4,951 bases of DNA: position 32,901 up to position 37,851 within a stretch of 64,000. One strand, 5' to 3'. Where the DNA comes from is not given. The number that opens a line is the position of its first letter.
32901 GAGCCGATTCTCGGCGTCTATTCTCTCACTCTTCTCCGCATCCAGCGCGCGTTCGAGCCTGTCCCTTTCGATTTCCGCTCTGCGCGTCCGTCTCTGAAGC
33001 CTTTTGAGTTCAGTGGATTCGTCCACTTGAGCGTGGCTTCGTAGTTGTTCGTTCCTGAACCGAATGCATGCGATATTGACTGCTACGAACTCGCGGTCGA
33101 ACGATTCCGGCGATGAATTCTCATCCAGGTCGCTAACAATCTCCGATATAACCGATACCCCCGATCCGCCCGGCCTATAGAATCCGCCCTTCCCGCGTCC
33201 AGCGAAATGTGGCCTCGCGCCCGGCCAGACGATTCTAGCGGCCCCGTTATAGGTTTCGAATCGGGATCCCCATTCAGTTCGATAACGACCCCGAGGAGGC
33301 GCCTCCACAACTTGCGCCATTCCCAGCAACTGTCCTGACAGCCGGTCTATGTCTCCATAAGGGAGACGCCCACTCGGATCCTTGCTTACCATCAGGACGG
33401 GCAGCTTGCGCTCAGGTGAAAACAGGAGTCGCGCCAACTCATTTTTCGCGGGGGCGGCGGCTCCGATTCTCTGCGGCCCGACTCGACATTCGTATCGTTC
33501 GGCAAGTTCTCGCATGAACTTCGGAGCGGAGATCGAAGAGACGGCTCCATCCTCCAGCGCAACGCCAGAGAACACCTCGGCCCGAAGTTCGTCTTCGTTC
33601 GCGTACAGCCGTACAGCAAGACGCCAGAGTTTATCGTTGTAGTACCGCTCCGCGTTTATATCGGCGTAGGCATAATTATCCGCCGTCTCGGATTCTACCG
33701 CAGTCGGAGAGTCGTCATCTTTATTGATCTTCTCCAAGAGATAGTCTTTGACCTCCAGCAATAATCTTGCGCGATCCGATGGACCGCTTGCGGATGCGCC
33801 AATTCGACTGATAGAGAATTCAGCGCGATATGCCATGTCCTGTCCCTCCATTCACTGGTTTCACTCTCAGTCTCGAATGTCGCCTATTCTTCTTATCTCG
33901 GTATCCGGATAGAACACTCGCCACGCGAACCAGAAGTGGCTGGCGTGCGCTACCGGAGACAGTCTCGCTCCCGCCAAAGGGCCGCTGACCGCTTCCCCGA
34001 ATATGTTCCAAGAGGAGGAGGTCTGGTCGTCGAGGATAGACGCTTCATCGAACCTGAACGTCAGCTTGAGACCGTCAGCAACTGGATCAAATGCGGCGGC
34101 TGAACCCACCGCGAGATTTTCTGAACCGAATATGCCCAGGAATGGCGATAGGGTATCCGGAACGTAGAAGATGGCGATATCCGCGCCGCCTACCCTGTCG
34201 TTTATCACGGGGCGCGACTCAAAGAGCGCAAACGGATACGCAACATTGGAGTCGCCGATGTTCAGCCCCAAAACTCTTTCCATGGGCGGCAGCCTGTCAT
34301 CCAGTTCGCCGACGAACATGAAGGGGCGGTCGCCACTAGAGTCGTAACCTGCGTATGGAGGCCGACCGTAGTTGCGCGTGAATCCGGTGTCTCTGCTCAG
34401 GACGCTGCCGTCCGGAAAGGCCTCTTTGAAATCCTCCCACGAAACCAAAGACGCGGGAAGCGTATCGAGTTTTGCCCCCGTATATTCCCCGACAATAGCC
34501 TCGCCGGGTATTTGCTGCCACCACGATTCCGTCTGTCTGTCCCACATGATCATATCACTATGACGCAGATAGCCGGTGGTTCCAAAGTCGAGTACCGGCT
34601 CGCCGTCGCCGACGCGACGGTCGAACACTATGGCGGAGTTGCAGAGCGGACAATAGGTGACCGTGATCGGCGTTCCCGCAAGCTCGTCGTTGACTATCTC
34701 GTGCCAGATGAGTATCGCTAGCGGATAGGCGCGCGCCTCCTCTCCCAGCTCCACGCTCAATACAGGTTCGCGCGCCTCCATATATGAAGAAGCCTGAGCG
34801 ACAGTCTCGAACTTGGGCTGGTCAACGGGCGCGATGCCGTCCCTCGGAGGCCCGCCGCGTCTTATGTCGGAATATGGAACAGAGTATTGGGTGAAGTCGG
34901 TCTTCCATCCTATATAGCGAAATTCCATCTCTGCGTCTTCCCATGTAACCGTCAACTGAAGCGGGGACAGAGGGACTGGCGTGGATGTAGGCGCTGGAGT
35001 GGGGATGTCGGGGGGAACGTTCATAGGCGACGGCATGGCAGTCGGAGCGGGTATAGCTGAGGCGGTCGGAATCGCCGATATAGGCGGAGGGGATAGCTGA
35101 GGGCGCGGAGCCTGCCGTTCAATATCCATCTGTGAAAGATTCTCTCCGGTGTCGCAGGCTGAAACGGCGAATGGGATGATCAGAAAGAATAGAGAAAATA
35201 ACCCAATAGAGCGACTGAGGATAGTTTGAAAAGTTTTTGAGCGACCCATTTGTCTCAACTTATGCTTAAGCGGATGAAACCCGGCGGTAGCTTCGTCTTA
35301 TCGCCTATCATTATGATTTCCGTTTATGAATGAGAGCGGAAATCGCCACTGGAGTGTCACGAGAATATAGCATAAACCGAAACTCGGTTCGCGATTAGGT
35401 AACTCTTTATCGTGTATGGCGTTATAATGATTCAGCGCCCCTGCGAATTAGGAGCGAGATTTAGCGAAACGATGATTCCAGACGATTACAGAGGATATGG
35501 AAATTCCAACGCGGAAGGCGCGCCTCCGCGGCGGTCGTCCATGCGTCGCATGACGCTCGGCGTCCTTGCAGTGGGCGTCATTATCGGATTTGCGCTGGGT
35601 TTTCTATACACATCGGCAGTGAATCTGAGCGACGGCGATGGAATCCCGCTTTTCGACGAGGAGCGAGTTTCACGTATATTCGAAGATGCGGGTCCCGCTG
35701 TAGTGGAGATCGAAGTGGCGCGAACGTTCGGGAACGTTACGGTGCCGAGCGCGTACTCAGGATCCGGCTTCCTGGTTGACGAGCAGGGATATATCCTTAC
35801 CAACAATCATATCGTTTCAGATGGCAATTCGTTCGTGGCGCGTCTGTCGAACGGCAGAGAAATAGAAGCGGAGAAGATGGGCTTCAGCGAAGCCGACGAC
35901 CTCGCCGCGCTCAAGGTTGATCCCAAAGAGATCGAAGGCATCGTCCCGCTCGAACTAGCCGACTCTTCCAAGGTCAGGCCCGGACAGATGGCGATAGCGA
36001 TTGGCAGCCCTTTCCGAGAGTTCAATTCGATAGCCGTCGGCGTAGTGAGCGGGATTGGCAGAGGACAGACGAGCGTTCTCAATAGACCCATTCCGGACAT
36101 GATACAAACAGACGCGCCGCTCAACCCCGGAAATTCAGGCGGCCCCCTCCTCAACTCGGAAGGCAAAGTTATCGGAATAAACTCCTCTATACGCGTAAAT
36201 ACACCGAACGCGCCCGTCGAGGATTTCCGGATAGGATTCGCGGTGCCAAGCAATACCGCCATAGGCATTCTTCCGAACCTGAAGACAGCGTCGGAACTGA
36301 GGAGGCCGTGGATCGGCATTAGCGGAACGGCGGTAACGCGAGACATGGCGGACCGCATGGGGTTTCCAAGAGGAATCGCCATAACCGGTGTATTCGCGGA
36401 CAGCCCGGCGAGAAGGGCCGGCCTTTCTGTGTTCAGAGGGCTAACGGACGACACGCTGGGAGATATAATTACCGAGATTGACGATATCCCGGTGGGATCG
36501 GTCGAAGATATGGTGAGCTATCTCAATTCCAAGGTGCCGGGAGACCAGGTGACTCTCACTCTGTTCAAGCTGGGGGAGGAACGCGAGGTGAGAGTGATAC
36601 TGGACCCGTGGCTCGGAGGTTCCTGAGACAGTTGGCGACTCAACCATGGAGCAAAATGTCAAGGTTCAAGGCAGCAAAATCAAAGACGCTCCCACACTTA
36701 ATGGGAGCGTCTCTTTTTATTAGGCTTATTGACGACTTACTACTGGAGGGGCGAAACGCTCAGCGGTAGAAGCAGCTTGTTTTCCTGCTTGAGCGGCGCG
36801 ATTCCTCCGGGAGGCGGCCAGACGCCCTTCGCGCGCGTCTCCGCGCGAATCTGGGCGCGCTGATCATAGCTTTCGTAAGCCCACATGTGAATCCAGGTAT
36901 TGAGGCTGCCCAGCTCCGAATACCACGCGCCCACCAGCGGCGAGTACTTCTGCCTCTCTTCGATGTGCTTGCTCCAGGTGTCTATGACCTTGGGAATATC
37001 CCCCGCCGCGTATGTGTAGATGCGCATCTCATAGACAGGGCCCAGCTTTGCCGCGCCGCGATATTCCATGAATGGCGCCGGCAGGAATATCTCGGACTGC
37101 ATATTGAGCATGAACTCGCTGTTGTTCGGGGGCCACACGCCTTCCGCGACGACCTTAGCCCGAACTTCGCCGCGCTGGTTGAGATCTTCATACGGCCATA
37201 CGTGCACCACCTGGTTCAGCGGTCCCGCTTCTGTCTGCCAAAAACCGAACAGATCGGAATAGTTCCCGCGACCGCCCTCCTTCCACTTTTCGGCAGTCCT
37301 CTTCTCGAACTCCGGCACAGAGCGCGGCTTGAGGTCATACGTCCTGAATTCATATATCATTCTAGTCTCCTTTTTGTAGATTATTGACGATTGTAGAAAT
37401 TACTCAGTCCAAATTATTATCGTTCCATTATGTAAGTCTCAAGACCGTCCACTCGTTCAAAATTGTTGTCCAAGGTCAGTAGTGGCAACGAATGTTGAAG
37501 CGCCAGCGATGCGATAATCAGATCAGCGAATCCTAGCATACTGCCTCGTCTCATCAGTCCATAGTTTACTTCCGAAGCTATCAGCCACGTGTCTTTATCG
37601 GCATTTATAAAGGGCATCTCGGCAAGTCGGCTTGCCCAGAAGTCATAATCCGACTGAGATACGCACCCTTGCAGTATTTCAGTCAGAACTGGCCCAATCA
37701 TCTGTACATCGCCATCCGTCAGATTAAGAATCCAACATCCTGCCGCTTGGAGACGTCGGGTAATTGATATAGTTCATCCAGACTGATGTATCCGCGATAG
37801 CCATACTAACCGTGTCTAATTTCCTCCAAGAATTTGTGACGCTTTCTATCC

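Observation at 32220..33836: Orphan 538-aa protein with a coiled coil and a C-terminal HEPN (Rx4H) domain next to radC: candidate stand-alone defence or abortive-infection RNase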

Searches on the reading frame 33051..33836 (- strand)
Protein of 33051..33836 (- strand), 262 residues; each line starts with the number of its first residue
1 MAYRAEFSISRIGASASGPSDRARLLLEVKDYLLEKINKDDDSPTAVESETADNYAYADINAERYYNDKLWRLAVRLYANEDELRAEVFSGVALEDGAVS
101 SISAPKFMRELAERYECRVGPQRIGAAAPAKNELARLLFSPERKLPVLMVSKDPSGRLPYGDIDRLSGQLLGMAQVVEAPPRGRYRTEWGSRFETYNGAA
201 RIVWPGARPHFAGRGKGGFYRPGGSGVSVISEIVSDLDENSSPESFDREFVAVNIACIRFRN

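Call 50: search_protein_representatives(alignment_id=A3)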
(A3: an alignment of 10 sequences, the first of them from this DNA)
Query: 10 sequences, 258 profile positions. Proteins with E-value up to 0.001 (for the whole library): 360; up to 1e-10: 27; up to 1e-30: 3. The best 150 are listed.
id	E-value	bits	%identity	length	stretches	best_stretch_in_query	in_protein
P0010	1.1e-126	437.7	-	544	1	1-258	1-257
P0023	3.2e-93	328.0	-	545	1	1-258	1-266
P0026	3.4e-72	259.1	-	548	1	3-258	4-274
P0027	3.9e-27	111.4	-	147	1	26-133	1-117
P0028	5.4e-26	107.7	-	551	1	3-258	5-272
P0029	1.4e-25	106.3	-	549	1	23-250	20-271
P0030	1.3e-19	86.7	-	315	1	29-219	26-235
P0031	9.0e-17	77.4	-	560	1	18-249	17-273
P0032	3.8e-16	75.4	-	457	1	1-205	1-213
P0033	7.5e-16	74.4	-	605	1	23-258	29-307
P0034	1.0e-15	74.0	-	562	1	5-253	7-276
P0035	1.3e-15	73.6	-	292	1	19-251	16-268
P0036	3.0e-15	72.5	-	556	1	6-258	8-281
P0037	3.4e-15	72.3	-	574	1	3-254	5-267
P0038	2.4e-14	69.5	-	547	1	20-257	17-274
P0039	3.5e-14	69.0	-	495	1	5-252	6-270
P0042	2.9e-12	62.7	-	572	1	4-224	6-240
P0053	1.7e-10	56.8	-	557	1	1-250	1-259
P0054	2.0e-10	56.7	-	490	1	63-206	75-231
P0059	5.4e-10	55.2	-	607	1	79-208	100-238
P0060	6.5e-10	55.0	-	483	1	69-207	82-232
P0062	8.1e-10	54.7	-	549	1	6-246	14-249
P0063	8.1e-10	54.7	-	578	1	38-207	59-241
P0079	1.8e-08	50.2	-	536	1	59-204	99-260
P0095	2.1e-07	46.7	-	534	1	28-204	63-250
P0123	1.1e-06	44.4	-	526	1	100-211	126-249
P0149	4.7e-06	42.3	-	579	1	101-205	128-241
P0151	5.4e-06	42.1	-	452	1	99-204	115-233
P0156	7.1e-06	41.7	-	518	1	100-205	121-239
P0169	1.1e-05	41.2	-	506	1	65-206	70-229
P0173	1.2e-05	40.9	-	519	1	84-206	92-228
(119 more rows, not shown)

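Call 60: find_encoding_contigs(protein=P0034, flank=10000, max_places=2)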
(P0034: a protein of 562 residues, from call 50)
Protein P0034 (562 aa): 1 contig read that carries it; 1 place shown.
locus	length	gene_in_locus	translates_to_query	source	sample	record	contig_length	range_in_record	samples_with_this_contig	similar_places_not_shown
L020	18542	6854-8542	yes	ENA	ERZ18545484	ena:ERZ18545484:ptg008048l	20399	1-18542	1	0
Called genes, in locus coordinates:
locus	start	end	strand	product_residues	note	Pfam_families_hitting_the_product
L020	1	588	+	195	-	?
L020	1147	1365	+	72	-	-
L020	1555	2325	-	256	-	PF00106:adh_short, PF08659:KR (weak), PF13561:adh_short_C2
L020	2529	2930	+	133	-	PF00266:Aminotran_5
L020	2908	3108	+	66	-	PF00266:Aminotran_5, PF01041:DegT_DnrJ_EryC1 (weak)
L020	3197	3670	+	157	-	-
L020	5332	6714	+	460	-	PF07690:MFS_1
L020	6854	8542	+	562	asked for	-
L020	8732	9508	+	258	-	PF03476:MOSC_N, PF03473:MOSC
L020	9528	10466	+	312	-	PF09754:PAC2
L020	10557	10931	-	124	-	PF05942:PaREP1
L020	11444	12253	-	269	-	PF00561:Abhydrolase_1, PF12146:Hydrolase_4, PF12697:Abhydrolase_6, PF03096:Ndr (weak)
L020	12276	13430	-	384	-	PF06441:EHN, PF00561:Abhydrolase_1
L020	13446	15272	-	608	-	PF03190:Thioredox_DsbH, PF13098:Thioredoxin_2, PF13899:Thioredoxin_7, PF07221:GlcNAc_2-epim (faint), PF07470:Glyco_hydro_88 (faint)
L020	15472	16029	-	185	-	PF02627:CMD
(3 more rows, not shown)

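Call 61: find_encoding_contigs(protein=P0028, flank=10000, max_places=2)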
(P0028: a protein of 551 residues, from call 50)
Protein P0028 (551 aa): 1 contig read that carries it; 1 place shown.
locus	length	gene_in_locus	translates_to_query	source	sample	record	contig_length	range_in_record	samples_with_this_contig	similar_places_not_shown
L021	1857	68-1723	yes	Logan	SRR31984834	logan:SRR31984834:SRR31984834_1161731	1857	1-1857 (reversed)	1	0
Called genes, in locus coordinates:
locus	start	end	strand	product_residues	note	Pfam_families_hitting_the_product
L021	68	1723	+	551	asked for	-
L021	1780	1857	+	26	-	?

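Call 64: find_encoding_contigs(protein=P0036, flank=10000, max_places=1)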
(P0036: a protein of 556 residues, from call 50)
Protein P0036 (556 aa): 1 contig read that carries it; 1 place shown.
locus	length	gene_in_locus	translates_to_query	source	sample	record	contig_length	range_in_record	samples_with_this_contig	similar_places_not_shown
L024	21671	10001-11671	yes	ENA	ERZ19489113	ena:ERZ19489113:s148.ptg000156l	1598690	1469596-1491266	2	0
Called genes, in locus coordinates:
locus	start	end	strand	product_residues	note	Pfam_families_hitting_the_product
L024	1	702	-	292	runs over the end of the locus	PF10987:DUF2806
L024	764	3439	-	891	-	PF20465:MmeI_hel, PF20473:MmeI_Mtase, PF20466:MmeI_TRD, PF20467:MmeI_C (weak)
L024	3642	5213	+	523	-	PF00732:GMC_oxred_N, PF00890:FAD_binding_2 (faint), PF01266:DAO (weak), PF05834:Lycopene_cycl (weak), PF13450:NAD_binding_8 (faint), PF05199:GMC_oxred_C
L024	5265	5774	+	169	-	PF01243:PNPOx_N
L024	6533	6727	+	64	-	PF01165:Ribosomal_S21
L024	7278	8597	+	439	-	PF00919:UPF0004, PF04055:Radical_SAM, PF01938:TRAM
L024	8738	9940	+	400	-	PF02445:NadA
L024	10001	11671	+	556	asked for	-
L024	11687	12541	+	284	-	PF02749:QRPTase_N, PF01729:QRPTase_C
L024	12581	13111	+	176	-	PF04978:MST, PF12867:DinB_2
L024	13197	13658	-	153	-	PF02580:Tyr_Deacylase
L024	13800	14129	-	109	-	PF09723:Zn_ribbon_8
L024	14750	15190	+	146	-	PF08279:HTH_11 (weak), PF08281:Sigma70_r4_2 (weak), PF13384:HTH_23 (weak), PF13404:HTH_AsnC-type, PF13412:HTH_24, PF01037:AsnC_trans_reg, PF22482:AsnC_trans_reg_3 (weak)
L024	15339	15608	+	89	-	PF12838:Fer4_7, PF13183:Fer4_8 (faint), PF13237:Fer4_10 (weak), PF13484:Fer4_16 (faint), PF00037:Fer4 (weak)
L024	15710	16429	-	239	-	PF06778:Chlor_dismutase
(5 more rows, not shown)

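Call 77: search_protein_families(library=padloc, max_evalue=0.001, proteins=[P0039, P0054, P0059, P0060, P0063, P0079, P0095, P0123, P0149, P0156])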
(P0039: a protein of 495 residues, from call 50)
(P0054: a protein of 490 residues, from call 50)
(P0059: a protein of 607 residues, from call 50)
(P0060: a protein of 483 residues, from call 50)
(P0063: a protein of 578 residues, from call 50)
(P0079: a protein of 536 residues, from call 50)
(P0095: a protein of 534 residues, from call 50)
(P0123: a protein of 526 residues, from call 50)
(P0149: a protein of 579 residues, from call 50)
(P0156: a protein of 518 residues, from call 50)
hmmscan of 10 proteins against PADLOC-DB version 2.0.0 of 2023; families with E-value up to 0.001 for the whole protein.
P0039 (495 aa): 3 families
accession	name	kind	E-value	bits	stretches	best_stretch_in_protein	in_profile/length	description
PDLC04161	HEC-07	-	1.9e-13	48.2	1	88-358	123-396/553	-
PDLC04159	HEC-07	-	3.3e-05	20.8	1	108-290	128-296/531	-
PDLC03859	LmuB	-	0.00031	18.1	1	295-387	361-453/611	-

P0054 (490 aa): 5 families
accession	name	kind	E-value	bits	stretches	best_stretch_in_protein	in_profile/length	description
PDLC04161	HEC-07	-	8.9e-48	161.5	1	37-357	58-383/553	-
PDLC04159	HEC-07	-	5.2e-28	96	1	23-299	37-309/531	-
PDLC04160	HEC-07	-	3.5e-18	63.4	1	69-248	106-287/557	-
PDLC04158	HEC-07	-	3.8e-14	50.1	1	70-330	86-340/526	-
PDLC01937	CARF7--CARF_RelE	-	1.8e-10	38.2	1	374-477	242-337/344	-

P0059 (607 aa): 2 families
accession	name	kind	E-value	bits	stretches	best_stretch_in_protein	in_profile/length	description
PDLC04161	HEC-07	-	3.4e-13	47.3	1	129-371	144-397/553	-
PDLC00514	JetC1|JetC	-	2.1e-05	20.6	1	318-449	298-422/1117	DUF3584 domain; MukB-like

P0060 (483 aa): 4 families
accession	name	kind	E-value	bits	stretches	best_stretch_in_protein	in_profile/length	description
PDLC04161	HEC-07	-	5.2e-34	116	1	61-369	84-392/553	-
PDLC04159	HEC-07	-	1.4e-17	61.6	1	57-369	68-371/531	-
PDLC04160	HEC-07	-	8.1e-14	49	1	151-366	189-400/557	-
PDLC01937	CARF7--CARF_RelE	-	6.3e-12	43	1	321-474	190-336/344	-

P0063 (578 aa): 5 families
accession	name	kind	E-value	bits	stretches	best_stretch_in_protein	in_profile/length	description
PDLC04161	HEC-07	-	1.4e-24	84.9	1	129-390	142-397/553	-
PDLC04159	HEC-07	-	1.1e-08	32.3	1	133-274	131-276/531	-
PDLC04160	HEC-07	-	5e-07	26.5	1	170-383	197-401/557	-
PDLC00519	JetC1|JetC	-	0.00015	18.1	1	297-399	265-369/1097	DUF3584 domain; MukB-like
PDLC03924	MkoC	-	0.00051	16.2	1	304-396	386-480/1136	-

P0079 (536 aa): 3 families
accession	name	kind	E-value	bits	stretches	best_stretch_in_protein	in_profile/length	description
PDLC04161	HEC-07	-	3e-24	83.8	1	91-472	87-481/553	-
PDLC04159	HEC-07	-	1.2e-08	32.1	1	149-279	127-256/531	-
PDLC04160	HEC-07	-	6.9e-06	22.8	1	151-279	158-286/557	-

P0095 (534 aa): 4 families
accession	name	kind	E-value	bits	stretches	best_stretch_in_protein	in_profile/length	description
PDLC04161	HEC-07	-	2.9e-170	565.8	1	3-534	4-553/553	-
PDLC04159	HEC-07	-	1.7e-57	193.3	1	32-530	24-527/531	-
PDLC04160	HEC-07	-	1.3e-47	160.5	1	22-532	35-555/557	-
PDLC04158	HEC-07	-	7.4e-40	134.9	1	40-530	36-522/526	-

P0123 (526 aa): 4 families
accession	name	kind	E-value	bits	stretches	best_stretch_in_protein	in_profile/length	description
PDLC04161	HEC-07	-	4.3e-23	80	1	63-520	80-543/553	-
PDLC04160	HEC-07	-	4.7e-10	36.5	1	159-326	187-345/557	-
PDLC04159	HEC-07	-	2.6e-09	34.4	1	61-256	64-251/531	-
PDLC04158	HEC-07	-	2.7e-05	20.9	1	153-244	157-243/526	-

P0149 (579 aa): 4 families
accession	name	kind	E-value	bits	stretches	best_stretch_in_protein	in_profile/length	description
PDLC04161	HEC-07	-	3.8e-34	116.5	1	21-391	38-399/553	-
PDLC04159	HEC-07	-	2.3e-17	60.9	1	37-263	39-260/531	-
PDLC04160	HEC-07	-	8.4e-10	35.7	1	128-343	156-362/557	-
PDLC04158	HEC-07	-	2.2e-06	24.5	1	77-340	83-339/526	-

P0156 (518 aa): 6 families
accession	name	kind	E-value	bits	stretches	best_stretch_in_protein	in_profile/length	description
PDLC04161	HEC-07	-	2.6e-49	166.6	1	5-516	25-552/553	-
PDLC04160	HEC-07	-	9.7e-18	61.9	1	69-515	102-555/557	-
PDLC04159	HEC-07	-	3e-17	60.6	1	59-514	67-528/531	-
PDLC03912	NsnC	-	5e-10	37.7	1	375-513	179-311/316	-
PDLC04158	HEC-07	-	1.3e-09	35.2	1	123-514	132-523/526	-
PDLC03879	NsnC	-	1.9e-06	25.7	1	397-513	196-304/305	-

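Call 78: search_protein_families(library=pfam, max_evalue=0.01, proteins=[P0039, P0059, P0063, P0149, P0079, P0054, P0060, P0151, P0169, P0173])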
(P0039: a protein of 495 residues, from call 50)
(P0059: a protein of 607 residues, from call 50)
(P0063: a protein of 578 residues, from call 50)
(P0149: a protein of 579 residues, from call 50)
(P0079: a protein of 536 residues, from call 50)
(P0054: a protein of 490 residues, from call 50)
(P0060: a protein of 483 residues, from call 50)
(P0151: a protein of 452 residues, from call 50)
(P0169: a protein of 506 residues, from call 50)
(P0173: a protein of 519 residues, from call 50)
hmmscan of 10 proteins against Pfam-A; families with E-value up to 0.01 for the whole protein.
P0039 (495 aa): 2 families
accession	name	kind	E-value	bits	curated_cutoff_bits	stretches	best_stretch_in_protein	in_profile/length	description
PF13094.11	CENP-Q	-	0.008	16.8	28.5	0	299-390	32-112/162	CENP-Q, a CENPA-CAD centromere complex subunit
PF14197.11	Cep57_CLD_2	-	0.0096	16.4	27.1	1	299-342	13-56/67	Centrosome localisation domain of PPC89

P0059 (607 aa): 0 families

P0063 (578 aa): 1 family
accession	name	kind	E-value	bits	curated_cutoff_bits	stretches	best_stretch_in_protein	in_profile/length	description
PF18731.6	HEPN_Swt1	-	7.5e-23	81.5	27.5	1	422-551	2-115/115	Swt1-like HEPN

P0149 (579 aa): 2 families
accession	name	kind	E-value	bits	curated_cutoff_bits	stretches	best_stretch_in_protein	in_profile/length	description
PF05557.18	MAD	-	0.00012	21.1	30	1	298-350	418-469/661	Mitotic checkpoint protein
PF23404.1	FAZ1_C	-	0.0012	19.3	27.6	1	329-350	2-23/35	FAZ1, C-terminal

P0079 (536 aa): 0 families

P0054 (490 aa): 0 families

P0060 (483 aa): 0 families

P0151 (452 aa): 0 families

P0169 (506 aa): 1 family
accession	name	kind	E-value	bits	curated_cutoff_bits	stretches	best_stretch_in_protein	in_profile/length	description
PF06810.17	Phage_scaffold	-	0.00079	19.9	35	1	286-366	30-107/170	Phage capsid assembly scaffolding protein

P0173 (519 aa): 0 families

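Call 87: search_protein_families(library=padloc, max_evalue=0.001, proteins=[P0026, P0028, P0029, P0033, P0034, P0036, P0038, P0042, P0053, P0062])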
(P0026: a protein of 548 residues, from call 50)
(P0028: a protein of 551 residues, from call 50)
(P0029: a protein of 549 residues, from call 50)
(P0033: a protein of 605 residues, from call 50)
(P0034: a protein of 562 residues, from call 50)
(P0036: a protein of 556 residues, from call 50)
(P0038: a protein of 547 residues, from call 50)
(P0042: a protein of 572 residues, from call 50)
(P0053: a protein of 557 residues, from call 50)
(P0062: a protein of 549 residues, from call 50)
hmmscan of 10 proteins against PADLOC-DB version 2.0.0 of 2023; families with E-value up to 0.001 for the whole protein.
P0026 (548 aa): 1 family
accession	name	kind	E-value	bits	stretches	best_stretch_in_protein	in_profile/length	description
PDLC04161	HEC-07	-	2.1e-05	21.7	0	108-215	143-260/553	-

P0028 (551 aa): 3 families
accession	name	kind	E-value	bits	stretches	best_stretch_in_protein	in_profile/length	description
PDLC04161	HEC-07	-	1.4e-07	28.8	1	84-333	117-381/553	-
PDLC03859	LmuB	-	2.2e-05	21.9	1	295-401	352-468/611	-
PDLC02722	PbeC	-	6.4e-05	19.8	1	295-447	363-516/643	PbeC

P0029 (549 aa): 3 families
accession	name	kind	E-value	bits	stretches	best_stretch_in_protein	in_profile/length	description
PDLC04161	HEC-07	-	7.1e-20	69.4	1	94-359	126-391/553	-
PDLC04160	HEC-07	-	3.8e-08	30.2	1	112-219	158-265/557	-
PDLC04159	HEC-07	-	0.00051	16.9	1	112-220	129-237/531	-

P0033 (605 aa): 1 family
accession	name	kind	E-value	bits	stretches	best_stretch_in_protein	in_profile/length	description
PDLC04161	HEC-07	-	2e-13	48.1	1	118-389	124-401/553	-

P0034 (562 aa): 3 families
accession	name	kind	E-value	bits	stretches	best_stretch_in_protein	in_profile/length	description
PDLC04161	HEC-07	-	1.2e-18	65.3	1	108-347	138-391/553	-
PDLC04160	HEC-07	-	3e-10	37.2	1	151-239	195-283/557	-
PDLC04159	HEC-07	-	2.2e-05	21.3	1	114-222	129-237/531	-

P0036 (556 aa): 3 families
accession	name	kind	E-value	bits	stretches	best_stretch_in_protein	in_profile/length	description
PDLC04161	HEC-07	-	2.1e-15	54.6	1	91-363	121-405/553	-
PDLC04160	HEC-07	-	0.0003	17.4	1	154-209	198-253/557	-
PDLC04159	HEC-07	-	0.00074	16.3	0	141-330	157-342/531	-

P0038 (547 aa): 1 family
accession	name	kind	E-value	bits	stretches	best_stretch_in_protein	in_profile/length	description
PDLC04161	HEC-07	-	6e-15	53.1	1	77-368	111-397/553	-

P0042 (572 aa): 2 families
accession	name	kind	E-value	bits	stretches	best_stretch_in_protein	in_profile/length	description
PDLC04161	HEC-07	-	1.4e-14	52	1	88-218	122-258/553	-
PDLC02709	PbeC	-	0.0004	17.1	1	316-410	374-468/661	PbeC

P0053 (557 aa): 3 families
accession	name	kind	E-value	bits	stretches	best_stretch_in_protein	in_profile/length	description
PDLC04161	HEC-07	-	4.3e-09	33.8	1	87-214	123-257/553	-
PDLC04159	HEC-07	-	7e-05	19.7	1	108-213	129-237/531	-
PDLC00504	JetC1|JetC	-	0.0006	16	1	289-428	630-775/1144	DUF3584 domain; MukB-like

P0062 (549 aa): 0 families

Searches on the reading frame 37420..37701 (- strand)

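Call 93: search_protein_families(library=pfam, max_evalue=0.001, proteins=[window:37420-37701:-])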
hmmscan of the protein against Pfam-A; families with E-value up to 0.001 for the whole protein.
window:37420-37701:- (94 aa): 1 family
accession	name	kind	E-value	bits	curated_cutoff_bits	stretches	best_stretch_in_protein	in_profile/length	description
PF01850.27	PIN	-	4.3e-08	34.2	23.6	1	18-86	56-119/120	PIN domain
